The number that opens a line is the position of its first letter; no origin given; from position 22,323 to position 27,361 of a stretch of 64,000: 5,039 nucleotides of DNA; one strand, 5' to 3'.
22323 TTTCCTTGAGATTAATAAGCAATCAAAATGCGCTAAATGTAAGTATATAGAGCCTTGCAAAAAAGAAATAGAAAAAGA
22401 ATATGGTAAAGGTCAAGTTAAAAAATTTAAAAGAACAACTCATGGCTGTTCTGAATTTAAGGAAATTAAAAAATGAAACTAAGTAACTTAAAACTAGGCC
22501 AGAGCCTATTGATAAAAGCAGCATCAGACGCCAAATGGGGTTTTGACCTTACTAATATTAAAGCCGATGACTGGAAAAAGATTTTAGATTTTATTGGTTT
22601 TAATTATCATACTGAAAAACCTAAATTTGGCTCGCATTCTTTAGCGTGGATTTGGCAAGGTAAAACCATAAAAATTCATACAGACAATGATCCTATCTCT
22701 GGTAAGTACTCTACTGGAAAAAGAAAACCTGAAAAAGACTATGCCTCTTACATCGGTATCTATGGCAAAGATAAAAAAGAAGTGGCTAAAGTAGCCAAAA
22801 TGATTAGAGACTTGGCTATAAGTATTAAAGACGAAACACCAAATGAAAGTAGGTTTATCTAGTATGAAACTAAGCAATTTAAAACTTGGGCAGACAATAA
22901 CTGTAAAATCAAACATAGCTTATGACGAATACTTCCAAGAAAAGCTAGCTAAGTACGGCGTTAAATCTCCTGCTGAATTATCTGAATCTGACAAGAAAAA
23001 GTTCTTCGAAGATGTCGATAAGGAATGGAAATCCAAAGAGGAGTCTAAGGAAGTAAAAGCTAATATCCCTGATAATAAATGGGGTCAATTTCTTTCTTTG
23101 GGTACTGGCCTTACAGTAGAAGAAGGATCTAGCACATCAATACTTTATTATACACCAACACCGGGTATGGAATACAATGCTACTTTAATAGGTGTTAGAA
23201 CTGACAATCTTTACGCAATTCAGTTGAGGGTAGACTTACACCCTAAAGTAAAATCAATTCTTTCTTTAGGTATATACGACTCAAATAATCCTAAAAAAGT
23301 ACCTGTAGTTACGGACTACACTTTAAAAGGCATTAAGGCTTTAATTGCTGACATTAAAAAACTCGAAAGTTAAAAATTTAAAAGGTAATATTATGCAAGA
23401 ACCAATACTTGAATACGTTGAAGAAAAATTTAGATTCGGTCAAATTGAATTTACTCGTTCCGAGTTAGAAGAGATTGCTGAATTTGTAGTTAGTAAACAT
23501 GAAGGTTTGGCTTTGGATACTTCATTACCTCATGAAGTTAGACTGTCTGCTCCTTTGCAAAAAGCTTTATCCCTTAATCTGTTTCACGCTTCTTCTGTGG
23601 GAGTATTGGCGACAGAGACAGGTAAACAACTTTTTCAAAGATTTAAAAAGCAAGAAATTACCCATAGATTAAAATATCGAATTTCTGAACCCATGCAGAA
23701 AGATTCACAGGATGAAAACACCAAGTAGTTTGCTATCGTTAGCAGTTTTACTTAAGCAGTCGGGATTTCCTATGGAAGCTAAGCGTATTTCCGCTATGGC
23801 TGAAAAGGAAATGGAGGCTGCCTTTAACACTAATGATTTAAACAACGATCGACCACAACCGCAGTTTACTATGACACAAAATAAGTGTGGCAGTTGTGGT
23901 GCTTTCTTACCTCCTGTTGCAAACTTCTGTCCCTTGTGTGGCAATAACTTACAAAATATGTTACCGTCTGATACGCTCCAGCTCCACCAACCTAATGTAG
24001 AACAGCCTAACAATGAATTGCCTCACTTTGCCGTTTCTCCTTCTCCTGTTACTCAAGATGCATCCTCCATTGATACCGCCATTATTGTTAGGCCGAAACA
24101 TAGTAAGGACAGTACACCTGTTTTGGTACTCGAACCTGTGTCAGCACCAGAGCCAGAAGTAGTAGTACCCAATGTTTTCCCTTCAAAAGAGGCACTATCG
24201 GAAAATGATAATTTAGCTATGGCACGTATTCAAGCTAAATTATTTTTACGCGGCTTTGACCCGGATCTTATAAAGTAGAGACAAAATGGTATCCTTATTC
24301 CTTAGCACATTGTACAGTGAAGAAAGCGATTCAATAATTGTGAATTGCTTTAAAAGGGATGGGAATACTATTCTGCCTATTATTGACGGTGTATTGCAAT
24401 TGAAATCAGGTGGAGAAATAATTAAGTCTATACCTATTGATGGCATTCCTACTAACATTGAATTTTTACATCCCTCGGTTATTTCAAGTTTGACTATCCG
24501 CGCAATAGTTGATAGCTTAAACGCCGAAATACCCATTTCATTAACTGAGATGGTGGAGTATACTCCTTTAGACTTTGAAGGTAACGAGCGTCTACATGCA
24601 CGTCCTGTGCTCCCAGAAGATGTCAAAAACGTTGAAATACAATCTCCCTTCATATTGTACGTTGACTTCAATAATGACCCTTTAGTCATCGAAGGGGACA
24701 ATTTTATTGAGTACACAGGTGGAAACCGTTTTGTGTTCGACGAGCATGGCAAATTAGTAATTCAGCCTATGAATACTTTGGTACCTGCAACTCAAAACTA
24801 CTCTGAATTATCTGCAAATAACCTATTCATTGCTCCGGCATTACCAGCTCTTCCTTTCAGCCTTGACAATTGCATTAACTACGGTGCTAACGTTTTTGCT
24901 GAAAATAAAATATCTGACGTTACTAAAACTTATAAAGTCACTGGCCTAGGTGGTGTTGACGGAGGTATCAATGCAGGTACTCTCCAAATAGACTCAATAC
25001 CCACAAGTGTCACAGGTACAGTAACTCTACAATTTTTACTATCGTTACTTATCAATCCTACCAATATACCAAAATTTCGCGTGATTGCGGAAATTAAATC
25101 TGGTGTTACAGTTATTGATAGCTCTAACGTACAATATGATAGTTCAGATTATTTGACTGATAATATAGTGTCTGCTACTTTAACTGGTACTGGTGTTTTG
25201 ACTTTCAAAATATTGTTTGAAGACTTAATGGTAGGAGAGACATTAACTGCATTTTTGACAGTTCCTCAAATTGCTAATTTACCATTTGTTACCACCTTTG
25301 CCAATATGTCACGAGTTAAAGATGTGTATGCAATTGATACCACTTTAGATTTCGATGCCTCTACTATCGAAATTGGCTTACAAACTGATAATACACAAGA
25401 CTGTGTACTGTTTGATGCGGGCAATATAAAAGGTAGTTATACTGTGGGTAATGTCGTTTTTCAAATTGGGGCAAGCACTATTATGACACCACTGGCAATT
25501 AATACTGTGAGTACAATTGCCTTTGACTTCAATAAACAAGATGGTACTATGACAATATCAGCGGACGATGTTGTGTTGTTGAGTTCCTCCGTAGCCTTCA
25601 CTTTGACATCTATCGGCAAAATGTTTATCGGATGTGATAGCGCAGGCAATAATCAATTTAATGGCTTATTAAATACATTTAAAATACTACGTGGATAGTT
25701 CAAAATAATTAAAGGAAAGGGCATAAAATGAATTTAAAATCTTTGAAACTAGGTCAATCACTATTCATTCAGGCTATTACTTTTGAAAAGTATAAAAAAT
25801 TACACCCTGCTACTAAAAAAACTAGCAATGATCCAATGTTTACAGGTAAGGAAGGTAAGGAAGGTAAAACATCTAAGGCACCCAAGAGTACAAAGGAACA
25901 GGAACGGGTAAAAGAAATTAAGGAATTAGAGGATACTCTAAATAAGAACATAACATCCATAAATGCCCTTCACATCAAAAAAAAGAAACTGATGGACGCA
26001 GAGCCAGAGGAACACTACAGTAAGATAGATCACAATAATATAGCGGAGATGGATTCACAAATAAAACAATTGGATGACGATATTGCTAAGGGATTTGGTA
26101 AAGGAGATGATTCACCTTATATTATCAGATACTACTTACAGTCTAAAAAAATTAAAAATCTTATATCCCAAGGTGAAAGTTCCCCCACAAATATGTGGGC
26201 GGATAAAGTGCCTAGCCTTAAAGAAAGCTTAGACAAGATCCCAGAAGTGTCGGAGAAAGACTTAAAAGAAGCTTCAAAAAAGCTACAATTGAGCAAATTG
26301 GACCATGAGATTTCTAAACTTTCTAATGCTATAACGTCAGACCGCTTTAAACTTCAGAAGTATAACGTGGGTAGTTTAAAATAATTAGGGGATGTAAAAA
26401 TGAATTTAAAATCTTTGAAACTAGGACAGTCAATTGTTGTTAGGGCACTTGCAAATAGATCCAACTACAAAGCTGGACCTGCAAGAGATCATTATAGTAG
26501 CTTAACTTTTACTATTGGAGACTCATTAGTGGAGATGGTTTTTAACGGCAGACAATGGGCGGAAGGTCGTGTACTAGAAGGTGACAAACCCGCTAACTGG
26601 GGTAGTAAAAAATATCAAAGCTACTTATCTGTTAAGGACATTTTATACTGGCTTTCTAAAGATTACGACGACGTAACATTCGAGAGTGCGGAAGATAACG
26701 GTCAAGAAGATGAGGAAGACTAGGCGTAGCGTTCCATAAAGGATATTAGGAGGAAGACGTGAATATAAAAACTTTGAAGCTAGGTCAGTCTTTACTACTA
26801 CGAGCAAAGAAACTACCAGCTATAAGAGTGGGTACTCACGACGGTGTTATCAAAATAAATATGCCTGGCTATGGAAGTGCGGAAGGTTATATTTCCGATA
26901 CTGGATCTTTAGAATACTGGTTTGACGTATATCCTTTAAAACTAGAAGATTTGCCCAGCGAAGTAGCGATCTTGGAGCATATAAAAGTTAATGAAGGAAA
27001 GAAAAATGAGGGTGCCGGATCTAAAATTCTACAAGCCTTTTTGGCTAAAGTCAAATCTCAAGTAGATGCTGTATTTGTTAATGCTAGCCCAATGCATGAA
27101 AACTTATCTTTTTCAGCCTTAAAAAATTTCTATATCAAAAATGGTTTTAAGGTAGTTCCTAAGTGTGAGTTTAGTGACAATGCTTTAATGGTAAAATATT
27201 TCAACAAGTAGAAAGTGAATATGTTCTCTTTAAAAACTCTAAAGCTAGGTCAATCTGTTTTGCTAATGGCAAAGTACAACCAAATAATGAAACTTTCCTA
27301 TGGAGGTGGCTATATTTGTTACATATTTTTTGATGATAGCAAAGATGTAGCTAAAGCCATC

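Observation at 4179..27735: Fifteen otherwise unrelated genes begin with the same 11-14 residue peptide: a candidate address tag on a diversifying effector repertoire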

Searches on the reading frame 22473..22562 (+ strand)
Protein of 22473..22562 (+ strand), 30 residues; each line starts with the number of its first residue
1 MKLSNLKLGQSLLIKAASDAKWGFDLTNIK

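Call 50: search_protein_representatives(alignment_id=A1)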
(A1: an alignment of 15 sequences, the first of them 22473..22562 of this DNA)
Query: 15 sequences, 30 profile positions. Proteins with E-value up to 0.001 (for the whole library): 25; up to 1e-10: 1; up to 1e-30: 0. The best 25 are listed.
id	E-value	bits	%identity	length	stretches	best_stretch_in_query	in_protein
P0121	7.6e-23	95.8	-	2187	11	6-18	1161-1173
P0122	4.3e-08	48.9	-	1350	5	4-17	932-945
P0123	2.3e-07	46.7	-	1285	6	7-20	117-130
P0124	5.1e-07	45.5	-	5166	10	8-20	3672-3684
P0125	6.1e-07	45.3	-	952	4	5-19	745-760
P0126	7.9e-07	44.9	-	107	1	1-28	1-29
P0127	9.1e-07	44.7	-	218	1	1-29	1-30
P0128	1.2e-06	44.4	-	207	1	1-29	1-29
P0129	3.1e-06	43.0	-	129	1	1-29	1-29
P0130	7.4e-06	41.8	-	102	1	1-29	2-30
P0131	9.3e-06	41.5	-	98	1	1-29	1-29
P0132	1.3e-05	41.1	-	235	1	1-29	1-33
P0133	1.3e-05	41.0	-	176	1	1-29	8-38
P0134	1.3e-05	41.0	-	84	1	1-26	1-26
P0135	2.5e-05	40.1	-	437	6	7-21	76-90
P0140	1.5e-04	37.7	-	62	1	1-29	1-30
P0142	2.3e-04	37.1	-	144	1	1-22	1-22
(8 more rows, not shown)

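Call 68: find_encoding_contigs(protein=P0142, flank=10000, max_places=2)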
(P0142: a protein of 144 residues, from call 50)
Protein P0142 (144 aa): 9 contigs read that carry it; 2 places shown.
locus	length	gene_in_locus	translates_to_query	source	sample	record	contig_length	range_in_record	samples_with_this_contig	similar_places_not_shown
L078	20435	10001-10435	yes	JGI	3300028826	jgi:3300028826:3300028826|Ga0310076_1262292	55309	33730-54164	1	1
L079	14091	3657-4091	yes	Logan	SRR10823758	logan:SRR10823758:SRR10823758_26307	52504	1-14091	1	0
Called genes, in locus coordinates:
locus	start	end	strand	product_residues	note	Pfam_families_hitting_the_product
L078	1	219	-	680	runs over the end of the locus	-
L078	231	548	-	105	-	-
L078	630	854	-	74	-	-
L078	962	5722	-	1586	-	PF27249:MJ0330_N (faint), PF14890:Intein_splicing, PF14528:LAGLIDADG_3 (weak)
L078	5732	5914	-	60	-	-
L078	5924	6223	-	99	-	-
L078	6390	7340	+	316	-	-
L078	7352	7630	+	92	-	-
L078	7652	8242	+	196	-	-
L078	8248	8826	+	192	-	-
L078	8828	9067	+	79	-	-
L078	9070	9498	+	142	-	-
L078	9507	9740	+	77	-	-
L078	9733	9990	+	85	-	-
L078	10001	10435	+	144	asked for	-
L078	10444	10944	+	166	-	PF00210:Ferritin, PF02915:Rubrerythrin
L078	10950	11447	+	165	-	-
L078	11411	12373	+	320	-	-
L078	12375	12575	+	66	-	-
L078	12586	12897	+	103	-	-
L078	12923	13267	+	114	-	-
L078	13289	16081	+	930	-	PF14890:Intein_splicing, PF14528:LAGLIDADG_3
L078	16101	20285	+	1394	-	-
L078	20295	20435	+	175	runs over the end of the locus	-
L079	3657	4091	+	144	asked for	-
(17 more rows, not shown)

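Call 77: search_protein_families(library=phrogs, max_evalue=0.001, proteins=[L078:6390-7340:+, L078:13289-16081:+, L078:16101-20285:+, L078:11411-12373:+, L078:10444-10944:+])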
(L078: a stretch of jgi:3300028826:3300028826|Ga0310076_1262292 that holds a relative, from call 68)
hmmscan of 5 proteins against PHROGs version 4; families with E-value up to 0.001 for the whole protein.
L078:6390-7340:+ (316 aa): 0 families

L078:13289-16081:+ (930 aa): 5 families
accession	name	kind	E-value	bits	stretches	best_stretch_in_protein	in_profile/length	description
phrog_17327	-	connector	7.7e-14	52.4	1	140-294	159-315/405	head-tail connector protein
phrog_9666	-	unknown function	3e-08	33.3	1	528-704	182-358/779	-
phrog_30356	-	DNA, RNA and nucleotide metabolism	1.6e-07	30.8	1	517-699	473-652/823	helicase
phrog_4645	-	DNA, RNA and nucleotide metabolism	1.4e-06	28.7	1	526-706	103-287/308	endonuclease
phrog_26446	-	DNA, RNA and nucleotide metabolism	9.7e-06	24.9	1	617-672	560-615/761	anaerobic ribonucleoside reductase large subunit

L078:16101-20285:+ (1394 aa): 0 families

L078:11411-12373:+ (320 aa): 0 families

L078:10444-10944:+ (166 aa): 0 families

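Call 84: search_protein_families(library=pfam, max_evalue=0.01, proteins=[L078:7352-7630:+, L078:7652-8242:+, L078:8248-8826:+, L078:9070-9498:+, L078:9733-9990:+, L078:10001-10435:+, L078:10444-10944:+, L078:10950-11447:+, L078:6390-7340:+])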
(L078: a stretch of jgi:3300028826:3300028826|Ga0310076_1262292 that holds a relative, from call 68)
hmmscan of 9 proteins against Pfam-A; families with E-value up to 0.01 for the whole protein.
L078:7352-7630:+ (92 aa): 0 families

L078:7652-8242:+ (196 aa): 0 families

L078:8248-8826:+ (192 aa): 0 families

L078:9070-9498:+ (142 aa): 0 families

L078:9733-9990:+ (85 aa): 0 families

L078:10001-10435:+ (144 aa): 0 families

L078:10444-10944:+ (166 aa): 5 families
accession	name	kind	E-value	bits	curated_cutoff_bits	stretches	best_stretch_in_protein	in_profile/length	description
PF00210.30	Ferritin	-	3.4e-15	56.6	24.5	1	32-162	6-136/142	Ferritin-like domain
PF02915.23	Rubrerythrin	-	3.2e-11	44.2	22.8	1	31-161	4-136/137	Rubrerythrin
PF22277.2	EncFtn-like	-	7.7e-05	22.8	27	1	28-81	17-67/85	EncFtn-like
PF13668.12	Ferritin_2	-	0.0045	17.6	24.7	1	33-158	9-132/138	Ferritin-like domain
PF03232.19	COQ7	-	0.0094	16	23.5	0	119-161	14-55/169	Ubiquinone biosynthesis protein COQ7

L078:10950-11447:+ (165 aa): 0 families

L078:6390-7340:+ (316 aa): 0 families

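Call 91: find_encoding_contigs(protein=P0140, flank=10000, max_places=2)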
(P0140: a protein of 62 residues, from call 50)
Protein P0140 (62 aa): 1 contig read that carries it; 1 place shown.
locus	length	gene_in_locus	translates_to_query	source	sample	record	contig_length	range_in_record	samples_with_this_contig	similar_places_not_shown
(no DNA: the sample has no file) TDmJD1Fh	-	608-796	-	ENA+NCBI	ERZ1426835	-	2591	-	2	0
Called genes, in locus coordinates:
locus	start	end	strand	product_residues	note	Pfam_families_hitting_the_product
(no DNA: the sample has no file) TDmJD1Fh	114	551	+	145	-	-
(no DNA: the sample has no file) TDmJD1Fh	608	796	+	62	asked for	-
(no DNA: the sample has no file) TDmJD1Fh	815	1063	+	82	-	-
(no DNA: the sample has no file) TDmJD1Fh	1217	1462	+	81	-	-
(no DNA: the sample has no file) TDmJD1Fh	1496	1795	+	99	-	-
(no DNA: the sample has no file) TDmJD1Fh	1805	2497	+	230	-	-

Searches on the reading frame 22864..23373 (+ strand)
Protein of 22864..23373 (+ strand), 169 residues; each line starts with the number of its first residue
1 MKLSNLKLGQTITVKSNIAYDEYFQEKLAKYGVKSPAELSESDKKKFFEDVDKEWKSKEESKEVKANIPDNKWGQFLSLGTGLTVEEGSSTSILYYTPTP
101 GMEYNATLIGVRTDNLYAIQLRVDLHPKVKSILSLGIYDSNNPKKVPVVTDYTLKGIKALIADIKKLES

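Call 7: search_protein_families(library=pfam, max_evalue=0.01, proteins=[window:22864-23373:+])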
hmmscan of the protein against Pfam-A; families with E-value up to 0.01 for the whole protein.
window:22864-23373:+ (169 aa): 0 families

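Call 9: search_protein_families(library=phrogs, max_evalue=0.001, proteins=[window:22864-23373:+])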
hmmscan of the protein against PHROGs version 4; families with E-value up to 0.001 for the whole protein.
window:22864-23373:+ (169 aa): 1 family
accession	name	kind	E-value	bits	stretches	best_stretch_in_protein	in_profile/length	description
phrog_28651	-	unknown function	7.1e-06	27.4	1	19-59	25-65/79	-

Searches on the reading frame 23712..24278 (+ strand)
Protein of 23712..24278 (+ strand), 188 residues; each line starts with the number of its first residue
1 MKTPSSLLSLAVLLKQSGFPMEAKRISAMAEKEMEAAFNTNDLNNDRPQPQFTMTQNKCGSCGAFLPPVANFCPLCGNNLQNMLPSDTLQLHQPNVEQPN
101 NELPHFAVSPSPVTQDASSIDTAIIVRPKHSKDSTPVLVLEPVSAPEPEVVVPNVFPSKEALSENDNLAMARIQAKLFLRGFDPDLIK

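Call 29: search_protein_families(library=pfam, max_evalue=10, proteins=[window:23712-24278:+])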
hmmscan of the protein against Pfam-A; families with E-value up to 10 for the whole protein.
window:23712-24278:+ (188 aa): 8 families
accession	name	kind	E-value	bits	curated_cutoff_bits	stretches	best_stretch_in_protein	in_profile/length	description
PF13240.11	Zn_Ribbon_1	-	0.00056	20.1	25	1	58-80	1-23/23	zinc-ribbon domain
PF12773.13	DZR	-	0.001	19.6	27.3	1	56-77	24-45/45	Double zinc ribbon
PF13248.11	Zn_ribbon_3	-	0.0059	16.5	27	1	58-80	4-26/26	zinc-ribbon domain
PF12172.15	zf-ChsH2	-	0.011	16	23.2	1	58-77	13-32/37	ChsH2, rubredoxin-like zinc ribbon domain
PF17032.10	Zn_ribbon_15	-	0.014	16.6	28.9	1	47-77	51-73/73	zinc-ribbon family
PF10571.15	UPF0547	-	0.024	15.2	29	1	58-77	2-21/26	Uncharacterised protein family UPF0547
PF14803.11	Zn_ribbon_Nudix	-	0.33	11.4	25.6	1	71-87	1-17/34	Nudix N-terminal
PF23548.1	Zn_ribbon_FGT1_2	-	2.9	8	27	0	59-80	5-30/35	FORGETTER1 second zinc ribbon domain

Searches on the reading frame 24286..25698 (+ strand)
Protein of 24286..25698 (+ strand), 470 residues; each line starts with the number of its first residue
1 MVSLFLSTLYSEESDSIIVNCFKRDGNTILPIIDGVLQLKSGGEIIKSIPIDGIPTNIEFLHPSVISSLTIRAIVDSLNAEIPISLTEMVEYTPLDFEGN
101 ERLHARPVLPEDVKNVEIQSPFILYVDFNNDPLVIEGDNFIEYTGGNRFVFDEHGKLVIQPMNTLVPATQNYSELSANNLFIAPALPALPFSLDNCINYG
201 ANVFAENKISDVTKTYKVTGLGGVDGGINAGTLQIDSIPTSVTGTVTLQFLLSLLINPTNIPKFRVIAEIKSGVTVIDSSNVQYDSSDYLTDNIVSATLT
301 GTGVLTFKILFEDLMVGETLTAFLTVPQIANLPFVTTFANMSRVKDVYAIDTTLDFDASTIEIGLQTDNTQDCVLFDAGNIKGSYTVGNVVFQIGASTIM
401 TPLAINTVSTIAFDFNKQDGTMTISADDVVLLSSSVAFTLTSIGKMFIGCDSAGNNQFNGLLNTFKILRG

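Call 29: search_protein_families(library=pfam, max_evalue=10, proteins=[window:24286-25698:+])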
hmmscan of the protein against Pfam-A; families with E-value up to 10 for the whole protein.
window:24286-25698:+ (470 aa): 1 family
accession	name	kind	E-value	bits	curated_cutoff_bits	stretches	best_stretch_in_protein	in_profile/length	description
PF03526.18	Microcin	-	0.17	12.2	25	1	389-419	8-38/55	Colicin E1 (microcin) immunity protein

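Call 77: search_protein_families(library=phrogs, max_evalue=0.001, proteins=[window:24286-25698:+])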
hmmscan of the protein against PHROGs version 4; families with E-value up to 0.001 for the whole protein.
window:24286-25698:+ (470 aa): 0 families

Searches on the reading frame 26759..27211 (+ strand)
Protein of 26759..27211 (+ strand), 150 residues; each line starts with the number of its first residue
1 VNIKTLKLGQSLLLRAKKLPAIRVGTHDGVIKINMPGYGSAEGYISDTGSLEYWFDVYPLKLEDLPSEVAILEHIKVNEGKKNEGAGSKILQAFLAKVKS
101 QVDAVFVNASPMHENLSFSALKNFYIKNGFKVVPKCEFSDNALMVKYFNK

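Call 8: search_protein_families(library=pfam, max_evalue=0.01, proteins=[window:26759-27211:+])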
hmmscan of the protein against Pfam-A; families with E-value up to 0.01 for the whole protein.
window:26759-27211:+ (150 aa): 3 families
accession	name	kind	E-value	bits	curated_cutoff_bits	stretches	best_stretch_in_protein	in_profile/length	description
PF14542.12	Acetyltransf_CG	-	0.00022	21.8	30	0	66-101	21-56/80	GCN5-related N-acetyl-transferase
PF13508.13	Acetyltransf_7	-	0.0033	18.2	27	1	70-132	30-84/84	Acetyltransferase (GNAT) domain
PF13673.13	Acetyltransf_10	-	0.0071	16.8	23.6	0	72-139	54-115/128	Acetyltransferase (GNAT) domain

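Call 10: search_protein_families(library=phrogs, max_evalue=0.001, proteins=[window:26759-27211:+])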
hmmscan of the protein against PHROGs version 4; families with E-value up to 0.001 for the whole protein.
window:26759-27211:+ (150 aa): 0 families
